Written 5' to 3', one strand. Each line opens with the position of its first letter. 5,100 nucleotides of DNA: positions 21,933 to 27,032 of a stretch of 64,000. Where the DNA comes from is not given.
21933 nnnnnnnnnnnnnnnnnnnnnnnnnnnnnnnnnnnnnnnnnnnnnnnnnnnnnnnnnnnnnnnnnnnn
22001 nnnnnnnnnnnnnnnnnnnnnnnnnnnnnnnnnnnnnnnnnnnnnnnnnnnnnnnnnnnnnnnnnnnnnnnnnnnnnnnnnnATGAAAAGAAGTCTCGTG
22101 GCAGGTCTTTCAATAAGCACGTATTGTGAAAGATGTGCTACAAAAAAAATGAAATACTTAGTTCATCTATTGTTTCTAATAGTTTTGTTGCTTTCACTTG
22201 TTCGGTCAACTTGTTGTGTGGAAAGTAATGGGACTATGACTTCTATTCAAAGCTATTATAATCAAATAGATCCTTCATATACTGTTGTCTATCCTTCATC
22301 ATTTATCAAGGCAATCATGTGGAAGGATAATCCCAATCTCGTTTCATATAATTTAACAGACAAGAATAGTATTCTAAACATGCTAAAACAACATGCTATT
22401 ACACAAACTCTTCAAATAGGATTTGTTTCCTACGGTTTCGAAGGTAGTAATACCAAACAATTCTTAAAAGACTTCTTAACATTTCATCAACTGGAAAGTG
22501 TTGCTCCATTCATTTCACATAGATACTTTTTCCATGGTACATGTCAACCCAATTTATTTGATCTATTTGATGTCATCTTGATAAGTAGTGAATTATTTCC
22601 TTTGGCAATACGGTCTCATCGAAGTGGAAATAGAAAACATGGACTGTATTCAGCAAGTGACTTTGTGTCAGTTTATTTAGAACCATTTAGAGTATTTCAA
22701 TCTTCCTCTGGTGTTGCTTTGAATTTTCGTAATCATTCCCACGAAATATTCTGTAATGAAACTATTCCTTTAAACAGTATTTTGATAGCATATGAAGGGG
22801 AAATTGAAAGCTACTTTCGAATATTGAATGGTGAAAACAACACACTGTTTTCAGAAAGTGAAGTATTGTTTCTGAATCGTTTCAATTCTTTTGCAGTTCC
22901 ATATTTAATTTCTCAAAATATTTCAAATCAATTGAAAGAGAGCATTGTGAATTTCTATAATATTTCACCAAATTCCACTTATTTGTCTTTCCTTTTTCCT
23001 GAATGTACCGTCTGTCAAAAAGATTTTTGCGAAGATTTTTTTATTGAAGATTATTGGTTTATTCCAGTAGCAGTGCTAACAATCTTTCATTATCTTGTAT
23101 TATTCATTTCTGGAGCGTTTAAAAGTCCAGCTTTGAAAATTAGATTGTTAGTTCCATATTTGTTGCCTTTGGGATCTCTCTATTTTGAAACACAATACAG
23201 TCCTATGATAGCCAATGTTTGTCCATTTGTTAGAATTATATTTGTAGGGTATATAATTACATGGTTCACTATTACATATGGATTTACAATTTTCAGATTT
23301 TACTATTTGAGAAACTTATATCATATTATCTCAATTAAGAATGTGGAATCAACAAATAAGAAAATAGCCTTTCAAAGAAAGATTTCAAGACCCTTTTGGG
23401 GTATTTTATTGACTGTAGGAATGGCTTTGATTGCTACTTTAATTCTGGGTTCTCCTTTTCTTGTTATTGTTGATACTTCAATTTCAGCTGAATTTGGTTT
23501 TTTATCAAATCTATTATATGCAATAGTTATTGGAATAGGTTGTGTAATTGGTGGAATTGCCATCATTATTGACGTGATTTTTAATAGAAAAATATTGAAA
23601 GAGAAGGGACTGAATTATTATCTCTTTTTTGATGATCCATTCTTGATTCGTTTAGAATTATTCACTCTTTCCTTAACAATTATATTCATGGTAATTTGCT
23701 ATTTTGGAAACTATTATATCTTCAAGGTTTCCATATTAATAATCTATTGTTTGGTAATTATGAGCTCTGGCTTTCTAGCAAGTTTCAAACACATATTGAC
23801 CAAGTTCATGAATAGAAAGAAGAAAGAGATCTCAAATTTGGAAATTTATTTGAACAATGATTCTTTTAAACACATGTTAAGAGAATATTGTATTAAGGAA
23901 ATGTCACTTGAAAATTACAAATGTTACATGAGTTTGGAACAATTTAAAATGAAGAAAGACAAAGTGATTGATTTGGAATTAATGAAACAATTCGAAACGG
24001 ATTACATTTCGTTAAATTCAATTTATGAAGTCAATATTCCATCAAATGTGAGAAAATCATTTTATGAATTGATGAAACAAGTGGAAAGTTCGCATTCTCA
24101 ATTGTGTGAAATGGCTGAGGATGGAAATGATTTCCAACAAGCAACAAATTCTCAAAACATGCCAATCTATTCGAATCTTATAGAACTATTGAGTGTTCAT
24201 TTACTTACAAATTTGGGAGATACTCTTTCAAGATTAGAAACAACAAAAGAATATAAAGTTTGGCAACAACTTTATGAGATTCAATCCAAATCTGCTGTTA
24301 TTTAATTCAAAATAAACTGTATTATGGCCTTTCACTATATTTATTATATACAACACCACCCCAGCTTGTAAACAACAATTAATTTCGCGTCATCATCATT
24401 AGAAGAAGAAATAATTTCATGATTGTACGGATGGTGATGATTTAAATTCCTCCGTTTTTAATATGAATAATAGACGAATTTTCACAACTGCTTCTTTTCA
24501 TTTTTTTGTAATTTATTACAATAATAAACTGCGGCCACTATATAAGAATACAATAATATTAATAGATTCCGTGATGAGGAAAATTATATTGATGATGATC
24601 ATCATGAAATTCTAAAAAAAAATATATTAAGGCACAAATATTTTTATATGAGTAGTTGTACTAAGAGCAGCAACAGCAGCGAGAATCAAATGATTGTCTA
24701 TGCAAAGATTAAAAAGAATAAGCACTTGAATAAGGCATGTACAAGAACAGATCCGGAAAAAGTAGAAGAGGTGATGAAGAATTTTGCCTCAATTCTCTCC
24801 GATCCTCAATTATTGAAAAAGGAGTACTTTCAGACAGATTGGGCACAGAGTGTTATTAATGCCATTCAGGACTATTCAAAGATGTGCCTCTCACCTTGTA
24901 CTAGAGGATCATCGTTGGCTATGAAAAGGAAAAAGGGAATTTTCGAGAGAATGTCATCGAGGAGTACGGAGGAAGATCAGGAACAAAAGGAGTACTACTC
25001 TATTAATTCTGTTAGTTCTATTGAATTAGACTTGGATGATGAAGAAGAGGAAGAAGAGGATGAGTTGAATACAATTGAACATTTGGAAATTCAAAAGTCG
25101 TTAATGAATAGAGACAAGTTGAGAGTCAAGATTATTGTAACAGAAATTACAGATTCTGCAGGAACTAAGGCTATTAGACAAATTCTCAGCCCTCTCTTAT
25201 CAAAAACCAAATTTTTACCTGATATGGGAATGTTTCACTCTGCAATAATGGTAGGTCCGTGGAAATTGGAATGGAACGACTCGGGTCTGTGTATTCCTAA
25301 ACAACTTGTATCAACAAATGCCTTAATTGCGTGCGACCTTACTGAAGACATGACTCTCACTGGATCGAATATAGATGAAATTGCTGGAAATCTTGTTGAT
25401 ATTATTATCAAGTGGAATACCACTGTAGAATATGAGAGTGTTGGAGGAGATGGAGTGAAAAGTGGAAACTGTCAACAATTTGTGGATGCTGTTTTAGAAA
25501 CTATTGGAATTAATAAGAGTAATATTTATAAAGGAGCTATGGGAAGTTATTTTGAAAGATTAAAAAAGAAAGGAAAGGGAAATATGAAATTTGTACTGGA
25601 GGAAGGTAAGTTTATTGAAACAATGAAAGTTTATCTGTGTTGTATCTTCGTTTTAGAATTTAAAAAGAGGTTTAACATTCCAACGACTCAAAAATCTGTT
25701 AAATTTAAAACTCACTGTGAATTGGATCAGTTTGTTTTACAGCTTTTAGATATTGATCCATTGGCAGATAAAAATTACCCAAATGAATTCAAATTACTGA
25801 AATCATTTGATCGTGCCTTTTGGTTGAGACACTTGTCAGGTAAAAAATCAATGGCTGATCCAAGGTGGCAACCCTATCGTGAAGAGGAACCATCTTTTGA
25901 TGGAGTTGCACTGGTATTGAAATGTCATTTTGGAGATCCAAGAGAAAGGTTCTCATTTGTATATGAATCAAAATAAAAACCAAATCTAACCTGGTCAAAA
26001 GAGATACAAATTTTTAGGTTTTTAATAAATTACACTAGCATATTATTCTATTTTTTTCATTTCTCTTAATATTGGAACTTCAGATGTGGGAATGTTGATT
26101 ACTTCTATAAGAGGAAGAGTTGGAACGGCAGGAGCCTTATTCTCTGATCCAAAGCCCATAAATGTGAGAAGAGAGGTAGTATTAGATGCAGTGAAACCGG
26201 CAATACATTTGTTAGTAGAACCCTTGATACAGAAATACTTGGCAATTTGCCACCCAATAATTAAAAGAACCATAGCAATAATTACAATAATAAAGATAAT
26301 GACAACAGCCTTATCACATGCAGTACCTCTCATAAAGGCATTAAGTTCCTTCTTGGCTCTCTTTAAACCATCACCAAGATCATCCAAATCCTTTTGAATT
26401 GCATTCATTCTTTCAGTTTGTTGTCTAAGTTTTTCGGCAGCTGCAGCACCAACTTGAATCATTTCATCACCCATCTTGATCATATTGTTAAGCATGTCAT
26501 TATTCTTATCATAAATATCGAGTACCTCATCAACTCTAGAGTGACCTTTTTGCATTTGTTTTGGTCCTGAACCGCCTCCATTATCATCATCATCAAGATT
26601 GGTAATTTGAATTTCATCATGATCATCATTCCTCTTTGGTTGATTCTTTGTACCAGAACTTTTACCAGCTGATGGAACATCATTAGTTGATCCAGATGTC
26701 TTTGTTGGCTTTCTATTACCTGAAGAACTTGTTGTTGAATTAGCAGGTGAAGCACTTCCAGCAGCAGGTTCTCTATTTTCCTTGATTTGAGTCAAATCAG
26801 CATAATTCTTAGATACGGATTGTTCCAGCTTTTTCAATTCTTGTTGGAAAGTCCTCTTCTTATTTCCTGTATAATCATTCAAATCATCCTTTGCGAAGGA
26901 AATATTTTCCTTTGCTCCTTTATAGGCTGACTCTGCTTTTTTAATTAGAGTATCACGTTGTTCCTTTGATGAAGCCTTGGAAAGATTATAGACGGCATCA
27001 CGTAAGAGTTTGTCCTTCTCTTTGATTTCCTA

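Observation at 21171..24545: Local segmental duplication of a gene's promoter and 5' coding end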

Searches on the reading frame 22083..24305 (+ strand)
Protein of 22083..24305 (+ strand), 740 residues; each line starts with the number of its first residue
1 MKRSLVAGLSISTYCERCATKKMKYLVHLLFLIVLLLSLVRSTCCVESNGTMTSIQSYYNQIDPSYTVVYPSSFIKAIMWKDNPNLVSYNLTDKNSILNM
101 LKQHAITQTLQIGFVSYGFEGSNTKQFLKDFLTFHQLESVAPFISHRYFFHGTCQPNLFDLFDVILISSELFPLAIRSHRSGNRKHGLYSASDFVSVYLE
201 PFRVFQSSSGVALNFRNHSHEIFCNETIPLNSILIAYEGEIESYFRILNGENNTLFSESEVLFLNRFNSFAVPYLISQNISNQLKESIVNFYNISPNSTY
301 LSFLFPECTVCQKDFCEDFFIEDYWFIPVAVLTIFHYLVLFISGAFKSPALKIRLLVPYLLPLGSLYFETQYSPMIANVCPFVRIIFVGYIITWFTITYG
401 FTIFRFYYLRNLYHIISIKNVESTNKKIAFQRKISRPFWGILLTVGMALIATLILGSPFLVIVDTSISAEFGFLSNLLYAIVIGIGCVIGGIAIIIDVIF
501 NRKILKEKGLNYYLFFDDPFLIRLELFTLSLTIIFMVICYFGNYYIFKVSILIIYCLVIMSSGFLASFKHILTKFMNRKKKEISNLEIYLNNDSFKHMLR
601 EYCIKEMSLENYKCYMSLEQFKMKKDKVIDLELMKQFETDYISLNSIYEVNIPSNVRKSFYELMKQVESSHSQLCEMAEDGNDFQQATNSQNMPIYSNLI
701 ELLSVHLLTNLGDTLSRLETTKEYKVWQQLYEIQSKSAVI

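Call 5: search_protein_families(library=pfam, proteins=[window:22083-24305:+], max_evalue=0.01)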
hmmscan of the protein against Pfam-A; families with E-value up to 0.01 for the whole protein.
window:22083-24305:+ (740 aa): 1 family
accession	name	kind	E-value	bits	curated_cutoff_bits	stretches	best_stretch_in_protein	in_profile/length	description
PF00615.24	RGS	-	0.0015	19.4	23.9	1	590-672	6-86/117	Regulator of G protein signaling domain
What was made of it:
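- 22149..24305 (+): RGS-like multi-pass membrane protein gene, the main content of the 2966-bp segment between the copies. Weak Pfam RGS hit (call 5).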

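Call 9: find_encoding_contigs(protein=window:22083-24305:+, flank=10000, max_places=10)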
Protein window:22083-24305:+ (740 aa): no gene with exactly this product is on record in the collection.

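Call 27: find_homologous_proteins(query=window:22083-24305:+, max_evalue=0.001)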
Query window:22083-24305:+ (740 aa): 2 proteins with E <= 0.001 among 8000 candidates.
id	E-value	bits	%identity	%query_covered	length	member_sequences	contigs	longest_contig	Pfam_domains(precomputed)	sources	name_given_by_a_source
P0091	0.0e+0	1535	100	93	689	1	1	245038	-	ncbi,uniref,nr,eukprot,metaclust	ncbi:predicted protein [Naegleria gruberi]|uniref:Predicted protein n=1 Tax=Naegleria gruberi TaxID=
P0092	4.1e-195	669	49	93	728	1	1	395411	-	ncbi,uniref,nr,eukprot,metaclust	ncbi:predicted protein [Naegleria gruberi]|uniref:Predicted protein n=1 Tax=Naegleria gruberi TaxID=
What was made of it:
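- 22149..24305 (+): It is 100% identical to the N. gruberi predicted protein P0091, and the nearest paralogue P0092 is only 49% identical (call 27).
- On LTR retrotransposon (repeats as LTRs): The rest is an intact host RGS-like gene on the other strand (calls 5, 27).
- The intervening RGS-like gene is not a recent import, because its nearest paralogue is only 49% identical (call 27). The block is mostly an old host gene, 49% identical to its closest paralogue (call 27), not a mobile element. Most of the interior is an intact host gene on the opposite strand (call 27).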

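Call 28: find_encoding_contigs(protein=P0092, flank=10000, max_places=6)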
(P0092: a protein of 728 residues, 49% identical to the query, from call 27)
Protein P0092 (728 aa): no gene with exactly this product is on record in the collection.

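Call 29: find_encoding_contigs(protein=P0091, flank=10000, max_places=6)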
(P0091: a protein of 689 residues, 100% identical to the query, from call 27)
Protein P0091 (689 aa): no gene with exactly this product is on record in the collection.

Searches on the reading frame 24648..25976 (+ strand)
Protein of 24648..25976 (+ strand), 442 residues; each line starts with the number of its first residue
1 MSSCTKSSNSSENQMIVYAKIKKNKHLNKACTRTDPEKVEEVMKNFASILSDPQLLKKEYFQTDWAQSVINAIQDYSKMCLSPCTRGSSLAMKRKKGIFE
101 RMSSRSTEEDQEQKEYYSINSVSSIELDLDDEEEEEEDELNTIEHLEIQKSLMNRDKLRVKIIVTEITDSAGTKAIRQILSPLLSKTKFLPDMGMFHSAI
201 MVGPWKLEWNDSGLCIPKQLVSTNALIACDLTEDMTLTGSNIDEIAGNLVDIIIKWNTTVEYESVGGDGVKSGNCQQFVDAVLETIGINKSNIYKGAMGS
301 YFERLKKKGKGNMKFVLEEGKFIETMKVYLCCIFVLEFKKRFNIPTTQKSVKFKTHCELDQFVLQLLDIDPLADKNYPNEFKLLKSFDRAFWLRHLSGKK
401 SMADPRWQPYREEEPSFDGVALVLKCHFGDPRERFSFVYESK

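Call 5: search_protein_families(library=pfam, proteins=[window:24648-25976:+], max_evalue=0.01)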
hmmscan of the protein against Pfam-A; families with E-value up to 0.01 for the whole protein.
window:24648-25976:+ (442 aa): 0 families

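Call 8: find_encoding_contigs(protein=window:24648-25976:+, flank=10000, max_places=10)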
Protein window:24648-25976:+ (442 aa): no gene with exactly this product is on record in the collection.

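Call 20: find_homologous_proteins(query=window:24648-25976:+, max_evalue=0.001)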
Query window:24648-25976:+ (442 aa): 34 proteins with E <= 0.001 among 5901 candidates.
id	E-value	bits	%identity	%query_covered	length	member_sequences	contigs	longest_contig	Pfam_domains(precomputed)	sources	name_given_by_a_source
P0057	2.5e-246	835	96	90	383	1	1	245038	-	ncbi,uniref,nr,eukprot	ncbi:predicted protein [Naegleria gruberi]|uniref:Predicted protein n=1 Tax=Naegleria gruberi TaxID=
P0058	2.9e-121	423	50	98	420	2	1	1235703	-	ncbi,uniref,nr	ncbi:hypothetical protein FDP41_000806 [Naegleria fowleri]|uniref:Uncharacterized protein n=1 Tax=Na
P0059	1.4e-92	329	52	62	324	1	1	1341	-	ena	-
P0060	6.5e-51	192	33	89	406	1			-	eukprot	eukprot:gene9179-1267_t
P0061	9.8e-51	191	31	95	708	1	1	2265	PF00536.38,PF07647.25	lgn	-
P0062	4.0e-47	179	31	91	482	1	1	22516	-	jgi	jgi:hypothetical protein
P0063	2.8e-46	176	37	64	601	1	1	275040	-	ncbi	ncbi:hypothetical protein ABK040_010890 [Willaertia magna]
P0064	1.2e-45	174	31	87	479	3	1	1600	-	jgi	jgi:hypothetical protein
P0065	3.9e-45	173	33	73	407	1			-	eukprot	eukprot:gene1185-10699_t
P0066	1.1e-44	171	33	79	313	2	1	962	-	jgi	-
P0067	1.7e-44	170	34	85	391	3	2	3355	-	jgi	jgi:hypothetical protein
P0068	2.8e-43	166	35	70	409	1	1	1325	-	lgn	-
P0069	8.4e-43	165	38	65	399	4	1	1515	-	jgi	-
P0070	4.1e-42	163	36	62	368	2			-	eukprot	eukprot:CAMPEP_0117430182 /NCGR_PEP_ID=MMETSP0758-20121206/9702_1 /TAXON_ID=63605 /ORGANISM="Percolo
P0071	8.1e-42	162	32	79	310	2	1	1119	-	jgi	-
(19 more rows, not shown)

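Call 21: find_encoding_contigs(protein=P0057, flank=10000, max_places=6)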
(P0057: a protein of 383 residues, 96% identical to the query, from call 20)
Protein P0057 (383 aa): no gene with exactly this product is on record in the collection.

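Call 22: find_encoding_contigs(protein=P0058, flank=10000, max_places=6)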
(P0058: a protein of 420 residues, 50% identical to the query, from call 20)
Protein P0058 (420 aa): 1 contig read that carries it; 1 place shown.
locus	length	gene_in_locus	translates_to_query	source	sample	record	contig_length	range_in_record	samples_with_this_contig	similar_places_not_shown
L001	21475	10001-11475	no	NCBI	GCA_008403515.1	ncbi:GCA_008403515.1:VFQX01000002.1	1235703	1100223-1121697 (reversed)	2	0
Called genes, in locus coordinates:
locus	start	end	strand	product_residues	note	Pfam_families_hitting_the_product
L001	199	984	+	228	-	PF00211:Guanylate_cyc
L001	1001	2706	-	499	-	PF21016:RlmN_N (weak), PF04055:Radical_SAM (weak)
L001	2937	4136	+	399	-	PF03372:Exo_endo_phos (weak)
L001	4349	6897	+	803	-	-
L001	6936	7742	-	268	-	-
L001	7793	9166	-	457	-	-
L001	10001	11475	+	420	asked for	-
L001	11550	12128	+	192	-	-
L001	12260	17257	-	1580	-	-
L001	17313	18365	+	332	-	-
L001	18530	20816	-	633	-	PF04212:MIT (weak), PF00004:AAA, PF07728:AAA_5, PF17862:AAA_lid_3, PF09336:Vps4_C (weak)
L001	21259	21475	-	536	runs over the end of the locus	PF00169:PH, PF15413:PH_11 (weak)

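Call 31: search_protein_families(library=pfam, proteins=[window:24648-25976:+, P0058], max_evalue=10)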
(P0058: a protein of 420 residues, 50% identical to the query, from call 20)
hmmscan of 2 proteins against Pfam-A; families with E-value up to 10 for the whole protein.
window:24648-25976:+ (442 aa): 0 families

P0058 (420 aa): 0 families

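Call 54: search_solved_structures(query=A1, max_evalue=10)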
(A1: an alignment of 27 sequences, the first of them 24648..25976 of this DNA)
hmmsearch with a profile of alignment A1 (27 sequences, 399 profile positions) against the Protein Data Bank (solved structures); distinct sequences matched with E-value up to 10: 2.
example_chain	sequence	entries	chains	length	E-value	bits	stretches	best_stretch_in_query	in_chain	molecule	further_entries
2zrr_A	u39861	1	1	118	0.35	12.9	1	265-297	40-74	Mundticin KS immunity protein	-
6cfz_D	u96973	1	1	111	0.54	12.3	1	44-101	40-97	Duo1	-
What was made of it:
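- On PPPDE / DeSI (Peptidase_C97) family, for the neighbouring gene at 24648: A PDB profile search also found nothing significant (call 54).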

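Call 59: predict_structure(alignment_id=A1)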
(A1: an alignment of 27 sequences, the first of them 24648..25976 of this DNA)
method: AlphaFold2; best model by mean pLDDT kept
length: 442 residues; sequences in the alignment: 27
mean_pLDDT: 68.0   pTM: 0.70
mean pLDDT of the five models: 68.0, 67.4, 65.9, 65.0, 64.3
residues with pLDDT >= 90: 90; 70-90: 155; 50-70: 63; < 50: 134
segments of 3 or more residues with pLDDT < 50: 1-7, 84-154, 168-195, 223-227, 320-332, 435-442
pLDDT, mean of each block of 10 residues (from residue 1): 46 95 82 81 93 95 83 68 45 36 32 30 28 34 39 59 60 41 36 59 87 87 48 62 93 96 67 90 92 84 83 67 41 61 75 88 88 86 83 68 78 94 88 49 31
secondary structure, 60 per line:
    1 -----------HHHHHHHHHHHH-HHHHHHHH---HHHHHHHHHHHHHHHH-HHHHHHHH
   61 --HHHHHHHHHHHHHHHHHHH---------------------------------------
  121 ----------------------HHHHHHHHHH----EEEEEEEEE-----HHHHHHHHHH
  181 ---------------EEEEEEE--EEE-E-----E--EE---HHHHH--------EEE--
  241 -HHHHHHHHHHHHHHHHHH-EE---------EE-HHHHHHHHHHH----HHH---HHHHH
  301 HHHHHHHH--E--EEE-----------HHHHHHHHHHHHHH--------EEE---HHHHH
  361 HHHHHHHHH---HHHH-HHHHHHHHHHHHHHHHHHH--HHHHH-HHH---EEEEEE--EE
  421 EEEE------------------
elements in order: H12-23 H25-32 H36-51 H53-60 H63-81 H143-152 E157-165 H171-180 E196-202 E205-207 H223-227 E236-238 H242-259 H275-285 H296-308 E314-316 H328-341 E350-352 H356-369 H373-376 H378-396 H399-403 E411-416 E419-424
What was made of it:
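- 24648..25976 (+): Gene with a PPPDE-like fold, head-to-head with copy 2. The AF2 model has pTM 0.70 (call 59).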

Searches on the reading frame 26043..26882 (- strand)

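Call 5: search_protein_families(library=pfam, proteins=[window:26043-26882:-], max_evalue=0.01)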
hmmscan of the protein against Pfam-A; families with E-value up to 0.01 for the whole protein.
window:26043-26882:- (279 aa): 3 families
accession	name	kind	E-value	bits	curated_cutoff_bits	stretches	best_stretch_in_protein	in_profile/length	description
PF09753.14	Use1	-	5.1e-06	26.7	38.3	1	53-208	81-240/243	Membrane fusion protein Use1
PF12352.13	V-SNARE_C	-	8.2e-06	26.5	27.1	1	124-181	3-60/66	Snare region anchored in the vesicle membrane C-terminus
PF03908.18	Sec20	-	0.00095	19.5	27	1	139-209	18-88/92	Sec20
